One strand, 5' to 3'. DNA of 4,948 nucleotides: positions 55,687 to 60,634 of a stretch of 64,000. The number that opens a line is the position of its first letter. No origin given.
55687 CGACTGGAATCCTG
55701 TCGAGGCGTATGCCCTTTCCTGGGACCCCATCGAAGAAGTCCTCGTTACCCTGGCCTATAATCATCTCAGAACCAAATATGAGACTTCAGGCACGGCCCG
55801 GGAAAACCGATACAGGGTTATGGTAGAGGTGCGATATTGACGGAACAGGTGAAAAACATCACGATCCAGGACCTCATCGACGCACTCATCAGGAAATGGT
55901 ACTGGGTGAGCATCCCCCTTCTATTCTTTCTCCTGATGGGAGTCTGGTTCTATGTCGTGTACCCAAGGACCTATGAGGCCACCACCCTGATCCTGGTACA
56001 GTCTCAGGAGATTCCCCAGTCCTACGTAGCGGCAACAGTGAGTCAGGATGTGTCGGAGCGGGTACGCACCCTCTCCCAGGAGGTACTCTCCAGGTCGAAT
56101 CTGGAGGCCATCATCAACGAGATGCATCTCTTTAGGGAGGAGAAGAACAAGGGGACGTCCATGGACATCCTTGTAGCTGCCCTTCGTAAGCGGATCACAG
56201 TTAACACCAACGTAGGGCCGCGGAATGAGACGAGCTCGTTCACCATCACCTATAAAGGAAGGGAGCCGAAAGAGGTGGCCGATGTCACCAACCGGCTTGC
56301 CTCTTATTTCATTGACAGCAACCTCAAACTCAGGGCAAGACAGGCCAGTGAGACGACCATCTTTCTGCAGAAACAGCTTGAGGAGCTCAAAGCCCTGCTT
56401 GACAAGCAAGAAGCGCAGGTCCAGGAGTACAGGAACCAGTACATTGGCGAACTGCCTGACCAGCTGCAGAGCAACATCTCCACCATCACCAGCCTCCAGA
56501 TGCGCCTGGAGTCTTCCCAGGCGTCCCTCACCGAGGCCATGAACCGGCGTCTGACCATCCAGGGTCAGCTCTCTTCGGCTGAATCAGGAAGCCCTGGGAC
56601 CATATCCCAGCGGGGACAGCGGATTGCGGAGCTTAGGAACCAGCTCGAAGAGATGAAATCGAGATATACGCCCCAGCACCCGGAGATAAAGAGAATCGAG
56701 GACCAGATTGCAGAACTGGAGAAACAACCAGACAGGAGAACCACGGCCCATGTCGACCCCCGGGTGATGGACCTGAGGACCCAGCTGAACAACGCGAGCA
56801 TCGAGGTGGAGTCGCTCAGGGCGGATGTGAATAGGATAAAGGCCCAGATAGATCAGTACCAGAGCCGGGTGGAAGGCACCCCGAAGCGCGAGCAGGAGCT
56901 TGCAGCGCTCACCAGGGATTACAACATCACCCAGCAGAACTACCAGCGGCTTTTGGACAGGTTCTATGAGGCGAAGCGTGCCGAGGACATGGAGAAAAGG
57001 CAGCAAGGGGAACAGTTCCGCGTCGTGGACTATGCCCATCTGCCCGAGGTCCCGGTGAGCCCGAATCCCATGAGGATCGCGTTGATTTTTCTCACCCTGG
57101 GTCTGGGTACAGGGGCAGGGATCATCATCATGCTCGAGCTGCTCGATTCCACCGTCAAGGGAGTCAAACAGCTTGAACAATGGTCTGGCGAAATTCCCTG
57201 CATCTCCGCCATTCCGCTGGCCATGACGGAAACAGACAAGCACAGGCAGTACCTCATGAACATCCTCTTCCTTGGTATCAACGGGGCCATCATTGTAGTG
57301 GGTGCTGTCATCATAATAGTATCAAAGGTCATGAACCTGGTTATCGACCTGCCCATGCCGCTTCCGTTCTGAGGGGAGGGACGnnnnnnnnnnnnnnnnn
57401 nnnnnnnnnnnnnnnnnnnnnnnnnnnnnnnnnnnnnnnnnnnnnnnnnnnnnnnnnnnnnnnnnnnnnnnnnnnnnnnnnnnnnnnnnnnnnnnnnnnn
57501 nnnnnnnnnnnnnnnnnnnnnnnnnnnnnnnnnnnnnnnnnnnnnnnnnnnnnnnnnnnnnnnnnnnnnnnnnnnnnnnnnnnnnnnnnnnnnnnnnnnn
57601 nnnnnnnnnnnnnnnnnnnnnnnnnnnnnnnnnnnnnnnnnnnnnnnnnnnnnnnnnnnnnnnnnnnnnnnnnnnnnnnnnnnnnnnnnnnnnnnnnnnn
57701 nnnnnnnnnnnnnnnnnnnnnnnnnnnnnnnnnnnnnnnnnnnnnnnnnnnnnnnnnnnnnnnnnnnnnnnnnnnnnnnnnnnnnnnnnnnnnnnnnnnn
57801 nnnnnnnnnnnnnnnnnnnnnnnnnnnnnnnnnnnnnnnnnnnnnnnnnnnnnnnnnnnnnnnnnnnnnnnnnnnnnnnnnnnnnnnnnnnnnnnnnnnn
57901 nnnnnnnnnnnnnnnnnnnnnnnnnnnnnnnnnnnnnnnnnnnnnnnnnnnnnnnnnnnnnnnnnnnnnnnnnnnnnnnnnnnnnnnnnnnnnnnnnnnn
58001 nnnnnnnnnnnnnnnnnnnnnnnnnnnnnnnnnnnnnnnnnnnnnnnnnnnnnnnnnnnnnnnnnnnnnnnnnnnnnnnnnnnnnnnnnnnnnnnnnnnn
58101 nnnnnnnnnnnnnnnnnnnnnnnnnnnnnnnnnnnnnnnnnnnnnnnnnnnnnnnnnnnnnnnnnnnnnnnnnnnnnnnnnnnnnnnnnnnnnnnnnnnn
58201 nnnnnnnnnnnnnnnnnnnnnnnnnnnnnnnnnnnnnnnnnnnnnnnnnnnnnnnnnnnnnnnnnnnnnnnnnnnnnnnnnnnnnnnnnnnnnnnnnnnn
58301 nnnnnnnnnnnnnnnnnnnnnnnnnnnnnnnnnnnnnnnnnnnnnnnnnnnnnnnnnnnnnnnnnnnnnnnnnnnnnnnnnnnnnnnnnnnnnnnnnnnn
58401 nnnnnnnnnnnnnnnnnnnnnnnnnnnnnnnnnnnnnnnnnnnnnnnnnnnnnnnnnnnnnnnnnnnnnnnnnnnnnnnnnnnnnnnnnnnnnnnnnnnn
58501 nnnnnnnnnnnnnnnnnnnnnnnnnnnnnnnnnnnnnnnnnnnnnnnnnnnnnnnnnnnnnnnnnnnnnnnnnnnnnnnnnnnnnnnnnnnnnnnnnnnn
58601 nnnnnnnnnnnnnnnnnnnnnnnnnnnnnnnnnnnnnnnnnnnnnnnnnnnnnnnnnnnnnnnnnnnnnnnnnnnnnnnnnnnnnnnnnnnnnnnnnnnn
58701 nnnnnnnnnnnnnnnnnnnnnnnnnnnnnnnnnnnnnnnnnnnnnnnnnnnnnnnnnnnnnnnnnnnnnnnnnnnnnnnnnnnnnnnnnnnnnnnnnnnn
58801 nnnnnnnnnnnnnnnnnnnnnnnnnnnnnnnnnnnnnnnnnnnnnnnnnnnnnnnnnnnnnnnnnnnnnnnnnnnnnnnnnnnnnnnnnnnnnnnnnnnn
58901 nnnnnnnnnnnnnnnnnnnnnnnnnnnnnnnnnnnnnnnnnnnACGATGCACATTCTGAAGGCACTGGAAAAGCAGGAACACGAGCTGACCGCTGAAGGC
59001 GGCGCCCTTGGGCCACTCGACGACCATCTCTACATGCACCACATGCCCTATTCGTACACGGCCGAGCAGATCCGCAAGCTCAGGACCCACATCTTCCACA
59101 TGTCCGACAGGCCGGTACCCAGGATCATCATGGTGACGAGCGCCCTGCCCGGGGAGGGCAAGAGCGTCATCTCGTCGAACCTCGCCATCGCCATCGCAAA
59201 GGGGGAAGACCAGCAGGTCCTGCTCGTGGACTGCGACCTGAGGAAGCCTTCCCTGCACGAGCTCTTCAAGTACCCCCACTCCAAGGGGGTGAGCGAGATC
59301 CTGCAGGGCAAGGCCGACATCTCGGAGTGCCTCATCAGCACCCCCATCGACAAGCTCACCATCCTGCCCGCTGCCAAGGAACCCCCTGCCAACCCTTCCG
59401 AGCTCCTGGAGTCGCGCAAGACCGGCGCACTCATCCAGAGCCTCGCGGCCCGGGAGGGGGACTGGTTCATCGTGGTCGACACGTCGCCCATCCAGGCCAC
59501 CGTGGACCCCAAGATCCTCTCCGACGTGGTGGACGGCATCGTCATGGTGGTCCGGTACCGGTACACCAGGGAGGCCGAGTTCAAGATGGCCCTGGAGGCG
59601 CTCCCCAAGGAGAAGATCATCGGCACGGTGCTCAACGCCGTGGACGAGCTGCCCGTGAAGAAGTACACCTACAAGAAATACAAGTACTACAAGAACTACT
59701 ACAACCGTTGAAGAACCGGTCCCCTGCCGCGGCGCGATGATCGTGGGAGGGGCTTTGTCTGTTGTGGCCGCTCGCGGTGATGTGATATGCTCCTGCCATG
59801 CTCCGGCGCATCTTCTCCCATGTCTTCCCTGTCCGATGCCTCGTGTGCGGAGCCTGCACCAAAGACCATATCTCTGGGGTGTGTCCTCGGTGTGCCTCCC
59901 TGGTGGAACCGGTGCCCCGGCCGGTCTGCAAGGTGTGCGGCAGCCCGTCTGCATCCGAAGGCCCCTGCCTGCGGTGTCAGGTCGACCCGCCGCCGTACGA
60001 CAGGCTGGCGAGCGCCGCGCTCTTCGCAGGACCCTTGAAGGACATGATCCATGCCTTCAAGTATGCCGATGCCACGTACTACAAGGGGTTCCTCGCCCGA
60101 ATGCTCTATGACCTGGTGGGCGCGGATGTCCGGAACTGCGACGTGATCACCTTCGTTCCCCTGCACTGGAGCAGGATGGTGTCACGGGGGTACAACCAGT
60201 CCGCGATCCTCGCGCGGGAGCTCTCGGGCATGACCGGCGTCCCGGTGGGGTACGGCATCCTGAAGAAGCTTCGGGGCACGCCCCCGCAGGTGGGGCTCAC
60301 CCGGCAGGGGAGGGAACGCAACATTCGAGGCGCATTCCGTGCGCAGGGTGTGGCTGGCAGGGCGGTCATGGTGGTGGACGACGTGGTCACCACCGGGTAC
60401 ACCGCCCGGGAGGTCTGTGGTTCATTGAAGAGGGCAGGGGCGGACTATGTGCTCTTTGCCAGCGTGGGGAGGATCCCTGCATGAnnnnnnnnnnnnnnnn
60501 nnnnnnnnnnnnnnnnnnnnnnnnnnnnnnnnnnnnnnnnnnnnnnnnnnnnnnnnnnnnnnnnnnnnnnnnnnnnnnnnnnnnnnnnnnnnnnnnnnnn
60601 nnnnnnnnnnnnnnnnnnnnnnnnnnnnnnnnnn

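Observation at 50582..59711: PEP-CTERM/exosortase-style exopolysaccharide export locus with sigma-54 two-component control but no exosortase or glycosyltransferases in the window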

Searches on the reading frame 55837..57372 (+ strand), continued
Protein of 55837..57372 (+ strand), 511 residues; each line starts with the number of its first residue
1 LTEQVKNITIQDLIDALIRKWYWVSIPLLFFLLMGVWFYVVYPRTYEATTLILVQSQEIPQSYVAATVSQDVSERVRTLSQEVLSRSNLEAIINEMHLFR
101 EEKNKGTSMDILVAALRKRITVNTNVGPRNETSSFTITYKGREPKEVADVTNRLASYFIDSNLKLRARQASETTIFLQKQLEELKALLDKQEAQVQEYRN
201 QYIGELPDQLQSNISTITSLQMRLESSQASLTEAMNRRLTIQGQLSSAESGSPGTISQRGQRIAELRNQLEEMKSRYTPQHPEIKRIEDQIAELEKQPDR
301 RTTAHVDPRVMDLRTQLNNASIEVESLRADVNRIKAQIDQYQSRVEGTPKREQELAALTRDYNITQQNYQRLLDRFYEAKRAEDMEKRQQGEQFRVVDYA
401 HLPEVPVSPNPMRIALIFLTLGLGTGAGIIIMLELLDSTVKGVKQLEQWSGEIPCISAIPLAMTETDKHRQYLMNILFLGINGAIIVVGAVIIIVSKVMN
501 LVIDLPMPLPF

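Call 23: find_encoding_contigs(protein=P0112, flank=10000, max_places=1)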
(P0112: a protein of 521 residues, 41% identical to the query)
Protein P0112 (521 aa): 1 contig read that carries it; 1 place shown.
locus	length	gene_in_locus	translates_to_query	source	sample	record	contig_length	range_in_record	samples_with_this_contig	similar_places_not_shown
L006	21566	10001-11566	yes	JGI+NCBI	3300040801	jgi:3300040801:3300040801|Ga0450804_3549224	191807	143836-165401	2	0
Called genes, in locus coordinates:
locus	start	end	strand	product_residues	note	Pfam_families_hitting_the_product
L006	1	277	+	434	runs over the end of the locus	PF12844:HTH_19 (weak), PF13443:HTH_26 (weak), PF13560:HTH_31, PF01381:HTH_3, PF07883:Cupin_2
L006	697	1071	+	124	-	PF00072:Response_reg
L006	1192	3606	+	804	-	PF00498:FHA, PF16697:Yop-YscD_cpl, PF01590:GAF, PF13185:GAF_2, PF13492:GAF_3, PF00512:HisKA (weak), PF02518:HATPase_c, PF00072:Response_reg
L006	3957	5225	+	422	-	PF00158:Sigma54_activat, PF14532:Sigma54_activ_2, PF07728:AAA_5 (weak), PF25601:AAA_lid_14, PF02954:HTH_8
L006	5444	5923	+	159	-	-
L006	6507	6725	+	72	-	-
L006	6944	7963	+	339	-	PF00158:Sigma54_activat, PF14532:Sigma54_activ_2, PF07724:AAA_2 (weak), PF07728:AAA_5 (weak), PF25601:AAA_lid_14, PF02954:HTH_8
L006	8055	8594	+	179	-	PF02563:Poly_export, PF10531:SLBB, PF22461:SLBB_2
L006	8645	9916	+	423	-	PF10082:BBP2_2 (faint)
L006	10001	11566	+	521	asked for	PF02706:Wzz, PF13807:GNVR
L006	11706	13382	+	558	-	PF13191:AAA_16, PF00004:AAA (faint), PF09848:SLFN-g3_helicase (faint), PF13401:AAA_22, PF05036:SPOR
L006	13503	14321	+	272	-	PF10609:ParA (weak), PF13614:AAA_31, PF01656:CbiA (weak)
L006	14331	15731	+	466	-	PF13727:CoA_binding_3 (weak), PF02397:Bac_transf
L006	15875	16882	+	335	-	PF02540:NAD_synthase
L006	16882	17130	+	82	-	PF00550:PP-binding (weak)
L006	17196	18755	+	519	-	PF00501:AMP-binding, PF13193:AMP-binding_C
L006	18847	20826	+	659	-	PF13522:GATase_6, PF13537:GATase_7, PF00733:Asn_synthase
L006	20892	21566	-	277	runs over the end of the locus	PF00520:Ion_trans, PF07885:Ion_trans_2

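Call 45: search_protein_families(library=ncbifam, proteins=[L006:8055-8594:+, L006:8645-9916:+, L006:10001-11566:+, L006:11706-13382:+, L006:13503-14321:+], max_evalue=0.00001)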
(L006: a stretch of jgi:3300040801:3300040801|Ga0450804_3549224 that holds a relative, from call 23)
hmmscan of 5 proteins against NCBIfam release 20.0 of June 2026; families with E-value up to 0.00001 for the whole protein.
L006:8055-8594:+ (179 aa): 4 families
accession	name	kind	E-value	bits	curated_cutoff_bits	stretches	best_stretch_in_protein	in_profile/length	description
TIGR03027.2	pepcterm_export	equivalog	1.6e-41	141.8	180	1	21-179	2-165/169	XrtA/PEP-CTERM system exopolysaccharide export protein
NF041843.1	EpsY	equivalog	4.6e-35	120.7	320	1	20-178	51-210/211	exopolysaccharide export protein EpsY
TIGR03028.1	EpsE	equivalog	1.1e-34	119.9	262.65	1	21-178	1-159/239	polysaccharide export protein EpsE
NF011658.0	PRK15078.1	subfamily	1.4e-27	96.5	333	1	18-179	81-250/380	polysaccharide export protein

L006:8645-9916:+ (423 aa): 2 families
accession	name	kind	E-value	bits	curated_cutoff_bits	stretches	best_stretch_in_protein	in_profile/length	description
TIGR03016.1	pepcterm_hypo_1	hypoth_equivalog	9.8e-28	97.3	90.85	2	27-231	3-207/477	TIGR03016 family PEP-CTERM system-associated outer membrane protein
TIGR03014.2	EpsL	equivalog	1e-07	31.3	275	1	14-279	2-274/385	XrtB/PEP-CTERM-associated polysaccharide biosynthesis outer membrane protein EpsL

L006:10001-11566:+ (521 aa): 7 families
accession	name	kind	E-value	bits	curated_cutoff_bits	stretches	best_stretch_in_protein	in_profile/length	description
TIGR03007.1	pepcterm_ChnLen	equivalog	4.3e-94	315.5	278.85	1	5-501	2-493/498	XrtA system polysaccharide chain length determinant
TIGR03017.1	EpsF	equivalog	1.9e-22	79.6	422.75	1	8-466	5-443/444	chain length determinant protein EpsF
TIGR01005.1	eps_transp_fam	subfamily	6.9e-20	70.8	411.7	1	131-487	157-498/754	exopolysaccharide transport protein family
NF008568.0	PRK11519.1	equivalog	7.8e-17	60.7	1068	1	349-476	358-480/720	tyrosine-protein kinase Wzc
NF007350.0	PRK09841.1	equivalog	6.1e-14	51.1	1248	1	352-470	361-474/726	tyrosine-protein kinase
TIGR01006.1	polys_exp_MPA1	subfamily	1.2e-06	28.1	296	0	404-467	159-222/226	CspC family polysaccharide chain length determinant protein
TIGR02168.1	SMC_prok_B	equivalog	9.6e-06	23.6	567.35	0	147-367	744-961/1181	chromosome segregation protein SMC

L006:11706-13382:+ (558 aa): 1 family
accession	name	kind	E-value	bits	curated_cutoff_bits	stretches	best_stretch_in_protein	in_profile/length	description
TIGR03015.1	pepcterm_ATPase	hypoth_equivalog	1.4e-78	264.1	324.5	1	1-268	1-267/269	XrtA/PEP-CTERM system-associated ATPase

L006:13503-14321:+ (272 aa): 9 families
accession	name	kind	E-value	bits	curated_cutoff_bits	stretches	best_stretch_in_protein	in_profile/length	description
TIGR03018.1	pepcterm_TyrKin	hypoth_equivalog_domain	8e-54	182.1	230.65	1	53-254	1-207/207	XrtA-associated tyrosine autokinase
TIGR01007.1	eps_fam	subfamily_domain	2.7e-39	134.8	108.05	1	65-267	1-201/204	polysaccharide biosynthesis tyrosine autokinase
NF007350.0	PRK09841.1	equivalog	2.2e-29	102.1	1248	1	62-270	510-717/726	tyrosine-protein kinase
NF008568.0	PRK11519.1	equivalog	8.2e-29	100.3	1068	1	52-271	495-711/720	tyrosine-protein kinase Wzc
TIGR01005.1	eps_transp_fam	subfamily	2.2e-27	95.6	411.7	1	55-263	518-726/754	exopolysaccharide transport protein family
TIGR03029.1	EpsG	equivalog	8.5e-25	87.4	313.8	1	48-228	68-245/274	chain length determinant protein tyrosine kinase EpsG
TIGR01968.1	minD_bact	equivalog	1.1e-10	41.4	212.9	1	84-225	2-140/261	septum site-determining protein MinD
TIGR01969.1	minD_arch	subfamily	2.2e-07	30.3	201.75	1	84-261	1-175/251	cell division ATPase MinD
NF008079.0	PRK10818.1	equivalog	2.8e-07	30.2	508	1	84-224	3-141/270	septum site-determining protein MinD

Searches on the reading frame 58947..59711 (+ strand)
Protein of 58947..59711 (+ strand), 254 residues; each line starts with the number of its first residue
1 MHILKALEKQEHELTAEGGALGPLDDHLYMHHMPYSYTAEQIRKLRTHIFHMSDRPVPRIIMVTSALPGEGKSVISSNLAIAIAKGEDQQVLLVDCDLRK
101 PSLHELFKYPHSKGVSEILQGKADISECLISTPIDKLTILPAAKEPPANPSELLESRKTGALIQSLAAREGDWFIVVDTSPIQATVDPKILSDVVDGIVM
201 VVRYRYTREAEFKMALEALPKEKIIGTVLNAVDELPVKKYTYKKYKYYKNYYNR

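Call 4: search_protein_families(library=ncbifam, proteins=[window:58947-59711:+], max_evalue=0.01)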
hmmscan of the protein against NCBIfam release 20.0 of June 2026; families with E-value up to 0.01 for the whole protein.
window:58947-59711:+ (254 aa): 16 families
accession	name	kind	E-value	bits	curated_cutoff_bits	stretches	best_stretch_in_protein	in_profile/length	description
TIGR03018.1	pepcterm_TyrKin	hypoth_equivalog_domain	7.3e-52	175.7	230.65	1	32-230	5-207/207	XrtA-associated tyrosine autokinase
TIGR01007.1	eps_fam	subfamily_domain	3.3e-39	134.6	108.05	1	40-247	1-202/204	polysaccharide biosynthesis tyrosine autokinase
NF008568.0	PRK11519.1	equivalog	1.1e-35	123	1068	1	36-252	504-715/720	tyrosine-protein kinase Wzc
TIGR03029.1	EpsG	equivalog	3.1e-29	102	313.8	1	22-230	67-273/274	chain length determinant protein tyrosine kinase EpsG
NF007350.0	PRK09841.1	equivalog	3e-28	98.4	1248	1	34-250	507-720/726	tyrosine-protein kinase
TIGR01005.1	eps_transp_fam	subfamily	1.6e-26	92.7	411.7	1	31-246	519-732/754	exopolysaccharide transport protein family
TIGR01969.1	minD_arch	subfamily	2.4e-07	30.2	201.75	1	59-143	1-84/251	cell division ATPase MinD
TIGR01968.1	minD_bact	equivalog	3.5e-06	26.6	212.9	1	59-178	2-118/261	septum site-determining protein MinD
NF041136.1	MrpORP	equivalog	2.6e-05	23.7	450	1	57-109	4-55/365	iron-sulfur cluster carrier protein MrpORP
NF008669.0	PRK11670.1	equivalog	8.9e-05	21.5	348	1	51-111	100-159/369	iron-sulfur cluster carrier protein ApbC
NF047398.1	AAA_KGGVGR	domain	0.0001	22.7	90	1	59-124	3-70/190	KGGVGR-motif variant AAA ATPase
TIGR03371.1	cellulose_yhjQ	equivalog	0.0014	18.1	157.85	1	60-191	3-134/246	cellulose biosynthesis protein BcsQ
NF033200.1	F430_CfbC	exception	0.0015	18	402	1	69-125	10-65/260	Ni-sirohydrochlorin a,c-diamide reductive cyclase ATP-dependent reductase subunit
NF008079.0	PRK10818.1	equivalog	0.0029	17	508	1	59-178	3-120/270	septum site-determining protein MinD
NF041546.1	ParA_partition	equivalog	0.0064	16.1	180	0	60-98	1-38/203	ParA family partition ATPase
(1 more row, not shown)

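Call 9: search_protein_families(library=pfam, proteins=[window:58947-59711:+], max_evalue=0.01)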
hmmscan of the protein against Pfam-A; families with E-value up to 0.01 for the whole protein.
window:58947-59711:+ (254 aa): 3 families
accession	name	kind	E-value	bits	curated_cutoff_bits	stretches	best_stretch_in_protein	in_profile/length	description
PF13614.12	AAA_31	-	3.5e-09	37.3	27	1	59-192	2-138/177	AAA domain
PF01656.29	CbiA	-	1e-06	29.1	25.4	1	61-233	1-84/125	CobQ/CobB/MinD/ParA nucleotide binding domain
PF10609.15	ParA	-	1.2e-06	28.6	27.1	1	57-112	2-56/246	NUBPL iron-transfer P-loop NTPase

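Call 11: find_encoding_contigs(protein=window:58947-59711:+, flank=10000, max_places=6)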
Protein window:58947-59711:+ (254 aa): no gene with exactly this product is on record in the collection.

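Call 22: list_cluster_members(proteins=[P0121, P0001, window:58947-59711:+, window:52609-54033:+, window:49090-50559:+])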
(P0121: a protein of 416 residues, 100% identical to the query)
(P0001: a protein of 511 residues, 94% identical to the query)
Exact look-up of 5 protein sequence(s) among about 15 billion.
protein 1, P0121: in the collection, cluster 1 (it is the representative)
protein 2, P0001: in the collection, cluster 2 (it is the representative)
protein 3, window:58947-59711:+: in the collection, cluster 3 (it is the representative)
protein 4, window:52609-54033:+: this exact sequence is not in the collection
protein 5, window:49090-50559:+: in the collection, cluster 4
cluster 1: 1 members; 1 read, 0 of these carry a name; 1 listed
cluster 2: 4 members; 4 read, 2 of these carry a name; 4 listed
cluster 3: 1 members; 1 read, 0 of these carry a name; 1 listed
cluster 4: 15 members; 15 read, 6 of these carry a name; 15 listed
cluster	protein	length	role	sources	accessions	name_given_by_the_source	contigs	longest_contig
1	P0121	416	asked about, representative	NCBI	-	-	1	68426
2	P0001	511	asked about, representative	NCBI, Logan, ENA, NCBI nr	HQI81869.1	MAG TPA: GNVR domain-containing protein [Deltaproteobacteria bacterium] | GNVR domain-containing protein [Deltaproteobacteria bacterium]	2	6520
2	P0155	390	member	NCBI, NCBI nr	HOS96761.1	MAG TPA: Wzz/FepE/Etk N-terminal domain-containing protein, partial [Deltaproteobacteria ... | Wzz/FepE/Etk N-terminal domain-containing protein [Deltaproteobacteria bacterium]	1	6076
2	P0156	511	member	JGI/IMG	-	-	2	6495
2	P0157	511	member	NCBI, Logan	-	-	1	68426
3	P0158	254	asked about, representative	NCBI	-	-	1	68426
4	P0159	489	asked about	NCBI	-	-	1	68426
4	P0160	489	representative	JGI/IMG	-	-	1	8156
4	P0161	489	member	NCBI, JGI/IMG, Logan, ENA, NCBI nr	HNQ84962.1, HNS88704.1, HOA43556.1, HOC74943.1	MAG TPA: signal recognition particle protein [Deltaproteobacteria bacterium] | signal recognition particle subunit SRP54 | signal recognition particle protein [Deltaproteobacteria bacterium]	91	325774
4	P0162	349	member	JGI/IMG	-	signal recognition particle subunit SRP54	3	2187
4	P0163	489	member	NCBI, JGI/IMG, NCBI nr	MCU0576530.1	MAG: signal recognition particle protein [Desulfobacterota bacterium] | signal recognition particle subunit SRP54 | signal recognition particle protein [Thermodesulfobacteriota bacterium]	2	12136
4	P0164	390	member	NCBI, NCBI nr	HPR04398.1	MAG TPA: signal recognition particle receptor subunit alpha, partial [Deltaproteobacteria ... | signal recognition particle receptor subunit alpha [Deltaproteobacteria bacterium]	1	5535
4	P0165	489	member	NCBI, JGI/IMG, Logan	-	signal recognition particle subunit SRP54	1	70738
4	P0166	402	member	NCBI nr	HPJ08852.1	signal recognition particle receptor subunit alpha [Deltaproteobacteria bacterium]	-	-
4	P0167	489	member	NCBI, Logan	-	-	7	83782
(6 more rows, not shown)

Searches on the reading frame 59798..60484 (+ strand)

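Call 4: search_protein_families(library=ncbifam, proteins=[window:59798-60484:+], max_evalue=0.01)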
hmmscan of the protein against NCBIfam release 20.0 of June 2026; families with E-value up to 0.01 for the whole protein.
window:59798-60484:+ (228 aa): 15 families
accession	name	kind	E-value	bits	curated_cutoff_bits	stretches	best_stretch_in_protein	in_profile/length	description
NF008616.0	PRK11595.1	equivalog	1.4e-37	129.3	304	1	12-223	6-223/227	DNA utilization protein GntX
TIGR00201.1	comF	subfamily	6.8e-22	78.3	233.55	1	29-219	1-184/190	ComF family protein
TIGR01367.1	pyrE_Therm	equivalog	1e-06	28.5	150.25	1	145-223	67-141/187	orotate phosphoribosyltransferase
NF002620.0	PRK02277.1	subfamily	1.2e-05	25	115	1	183-219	137-173/201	orotate phosphoribosyltransferase-like protein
TIGR01251.1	ribP_PPkin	subfamily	7.5e-05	21.8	113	1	172-221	195-244/309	ribose-phosphate diphosphokinase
NF002095.0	PRK00934.1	equivalog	0.0001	21.6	296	1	155-223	184-241/287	ribose-phosphate diphosphokinase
NF002635.0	PRK02304.1-4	subfamily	0.00059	19.4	146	1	186-217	114-145/188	adenine phosphoribosyltransferase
TIGR00336.1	pyrE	equivalog_domain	0.00063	19.5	106.8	1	186-216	107-137/173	orotate phosphoribosyltransferase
NF005592.0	PRK07322.1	subfamily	0.00079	18.9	143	1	180-218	113-151/180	adenine phosphoribosyltransferase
NF006605.0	PRK09162.1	equivalog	0.001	18.5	181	1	183-221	94-132/183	hypoxanthine-guanine phosphoribosyltransferase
NF003549.0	PRK05205.1-5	equivalog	0.0015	18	138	1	129-213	42-125/182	bifunctional pyr operon transcriptional regulator/uracil phosphoribosyltransferase PyrR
NF005299.0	PRK06827.1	subfamily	0.0017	17.2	327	1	181-221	259-299/383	phosphoribosylpyrophosphate synthetase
NF040646.1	HPT_Archaea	equivalog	0.0024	17.5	200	1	187-216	114-143/184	hypoxanthine/guanine phosphoribosyltransferase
NF005537.0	PRK07199.1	subfamily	0.0034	16.5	322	1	181-221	205-245/301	ribose-phosphate diphosphokinase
NF002844.0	PRK03092.1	equivalog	0.004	16.4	438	1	184-222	220-258/326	ribose-phosphate diphosphokinase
